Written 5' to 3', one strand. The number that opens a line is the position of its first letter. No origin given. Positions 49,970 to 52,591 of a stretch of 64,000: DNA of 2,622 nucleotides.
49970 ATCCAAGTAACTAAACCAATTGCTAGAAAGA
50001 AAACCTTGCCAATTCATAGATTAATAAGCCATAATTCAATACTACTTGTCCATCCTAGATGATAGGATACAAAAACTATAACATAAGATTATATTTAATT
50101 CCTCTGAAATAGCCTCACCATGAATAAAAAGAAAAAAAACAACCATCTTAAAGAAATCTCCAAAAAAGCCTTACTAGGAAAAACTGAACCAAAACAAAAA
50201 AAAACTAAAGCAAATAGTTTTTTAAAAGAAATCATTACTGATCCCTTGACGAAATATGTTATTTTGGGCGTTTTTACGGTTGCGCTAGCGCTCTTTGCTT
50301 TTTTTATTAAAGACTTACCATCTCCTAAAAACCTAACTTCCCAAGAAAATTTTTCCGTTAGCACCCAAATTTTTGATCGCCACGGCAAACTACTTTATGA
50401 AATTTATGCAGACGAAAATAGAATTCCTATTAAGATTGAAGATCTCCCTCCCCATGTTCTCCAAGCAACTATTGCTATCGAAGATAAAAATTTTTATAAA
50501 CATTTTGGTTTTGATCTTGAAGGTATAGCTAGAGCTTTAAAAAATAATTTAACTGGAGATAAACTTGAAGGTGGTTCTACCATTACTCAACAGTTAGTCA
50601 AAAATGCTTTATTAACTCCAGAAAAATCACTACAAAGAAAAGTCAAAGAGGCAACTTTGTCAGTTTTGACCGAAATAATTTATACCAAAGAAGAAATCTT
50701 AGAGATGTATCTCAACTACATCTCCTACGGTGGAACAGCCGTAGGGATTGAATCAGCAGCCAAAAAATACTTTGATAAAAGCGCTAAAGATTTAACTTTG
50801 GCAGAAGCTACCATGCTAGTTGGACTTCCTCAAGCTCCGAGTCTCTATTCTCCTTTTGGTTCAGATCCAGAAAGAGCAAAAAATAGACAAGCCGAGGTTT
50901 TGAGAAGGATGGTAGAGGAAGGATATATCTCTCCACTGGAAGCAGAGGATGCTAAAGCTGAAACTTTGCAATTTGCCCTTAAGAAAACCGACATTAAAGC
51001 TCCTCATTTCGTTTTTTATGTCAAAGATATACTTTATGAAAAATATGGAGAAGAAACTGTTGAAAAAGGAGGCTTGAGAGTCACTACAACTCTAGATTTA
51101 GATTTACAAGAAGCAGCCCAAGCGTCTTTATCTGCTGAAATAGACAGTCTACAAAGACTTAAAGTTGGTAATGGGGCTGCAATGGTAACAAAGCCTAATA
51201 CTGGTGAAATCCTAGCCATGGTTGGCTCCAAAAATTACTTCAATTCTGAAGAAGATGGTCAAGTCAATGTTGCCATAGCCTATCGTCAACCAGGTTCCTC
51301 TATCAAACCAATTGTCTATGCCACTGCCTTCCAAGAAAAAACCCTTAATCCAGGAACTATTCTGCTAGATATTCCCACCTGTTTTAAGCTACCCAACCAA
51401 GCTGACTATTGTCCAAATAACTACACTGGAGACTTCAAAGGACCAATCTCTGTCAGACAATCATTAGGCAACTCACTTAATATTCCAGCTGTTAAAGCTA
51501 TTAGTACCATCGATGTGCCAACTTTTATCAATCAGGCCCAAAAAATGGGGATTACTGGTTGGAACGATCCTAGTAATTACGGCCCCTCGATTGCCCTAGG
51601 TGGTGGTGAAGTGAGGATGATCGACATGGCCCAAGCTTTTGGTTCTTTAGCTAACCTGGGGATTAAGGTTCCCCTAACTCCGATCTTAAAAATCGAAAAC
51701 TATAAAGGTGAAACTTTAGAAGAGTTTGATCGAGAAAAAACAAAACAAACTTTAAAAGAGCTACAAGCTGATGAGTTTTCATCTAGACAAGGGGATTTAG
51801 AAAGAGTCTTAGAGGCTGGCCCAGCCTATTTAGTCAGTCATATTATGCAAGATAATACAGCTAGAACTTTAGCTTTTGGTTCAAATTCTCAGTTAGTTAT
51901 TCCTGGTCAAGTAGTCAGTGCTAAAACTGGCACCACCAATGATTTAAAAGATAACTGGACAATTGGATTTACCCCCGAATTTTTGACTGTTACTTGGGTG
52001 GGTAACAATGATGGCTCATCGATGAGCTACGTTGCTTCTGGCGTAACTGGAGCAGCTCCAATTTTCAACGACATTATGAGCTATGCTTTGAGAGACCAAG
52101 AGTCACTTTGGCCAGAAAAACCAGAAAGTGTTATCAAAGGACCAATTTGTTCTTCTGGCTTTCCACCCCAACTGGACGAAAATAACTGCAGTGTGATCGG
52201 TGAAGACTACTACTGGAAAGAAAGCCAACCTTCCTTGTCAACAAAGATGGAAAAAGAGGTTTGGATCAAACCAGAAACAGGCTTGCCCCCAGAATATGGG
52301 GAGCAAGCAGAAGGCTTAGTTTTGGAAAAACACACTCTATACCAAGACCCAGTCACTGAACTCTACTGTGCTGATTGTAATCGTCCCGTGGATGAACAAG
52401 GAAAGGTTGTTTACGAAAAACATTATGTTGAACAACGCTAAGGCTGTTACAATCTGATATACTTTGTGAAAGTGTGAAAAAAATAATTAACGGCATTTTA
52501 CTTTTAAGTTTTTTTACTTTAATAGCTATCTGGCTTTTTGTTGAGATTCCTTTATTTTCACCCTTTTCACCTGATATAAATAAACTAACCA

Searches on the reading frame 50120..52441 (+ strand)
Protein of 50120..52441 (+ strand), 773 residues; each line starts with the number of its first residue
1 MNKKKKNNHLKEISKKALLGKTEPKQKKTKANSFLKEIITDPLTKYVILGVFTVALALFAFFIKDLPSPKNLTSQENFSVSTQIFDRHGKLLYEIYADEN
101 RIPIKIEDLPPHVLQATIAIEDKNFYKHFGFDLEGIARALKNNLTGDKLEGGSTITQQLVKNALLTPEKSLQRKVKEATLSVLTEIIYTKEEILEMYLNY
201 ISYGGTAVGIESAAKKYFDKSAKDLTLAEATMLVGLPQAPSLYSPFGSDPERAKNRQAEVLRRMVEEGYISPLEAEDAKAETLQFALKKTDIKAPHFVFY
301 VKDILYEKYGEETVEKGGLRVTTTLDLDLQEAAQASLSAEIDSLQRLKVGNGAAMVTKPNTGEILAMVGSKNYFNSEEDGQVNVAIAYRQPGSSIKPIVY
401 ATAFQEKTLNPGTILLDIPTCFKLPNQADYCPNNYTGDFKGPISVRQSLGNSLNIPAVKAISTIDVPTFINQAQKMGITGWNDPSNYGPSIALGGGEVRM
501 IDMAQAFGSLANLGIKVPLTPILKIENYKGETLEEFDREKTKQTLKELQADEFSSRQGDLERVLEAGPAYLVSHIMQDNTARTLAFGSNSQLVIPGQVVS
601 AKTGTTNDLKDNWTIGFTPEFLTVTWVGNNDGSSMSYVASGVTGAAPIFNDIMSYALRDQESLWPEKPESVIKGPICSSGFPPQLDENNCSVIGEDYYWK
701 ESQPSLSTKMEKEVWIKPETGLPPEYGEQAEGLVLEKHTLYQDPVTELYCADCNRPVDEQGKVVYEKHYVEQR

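Call 76: search_protein_families(library=pfam, proteins=[window:50120-52441:+], max_evalue=0.00001)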
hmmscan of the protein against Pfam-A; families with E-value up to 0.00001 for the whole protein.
window:50120-52441:+ (773 aa): 2 families
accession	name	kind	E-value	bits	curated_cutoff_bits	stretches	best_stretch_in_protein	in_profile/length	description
PF00912.28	Transgly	-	2.6e-62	209.9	27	1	89-264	2-177/178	Transglycosylase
PF00905.27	Transpeptidase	-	4.7e-19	69.1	22.1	1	352-653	1-298/299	Penicillin binding protein transpeptidase domain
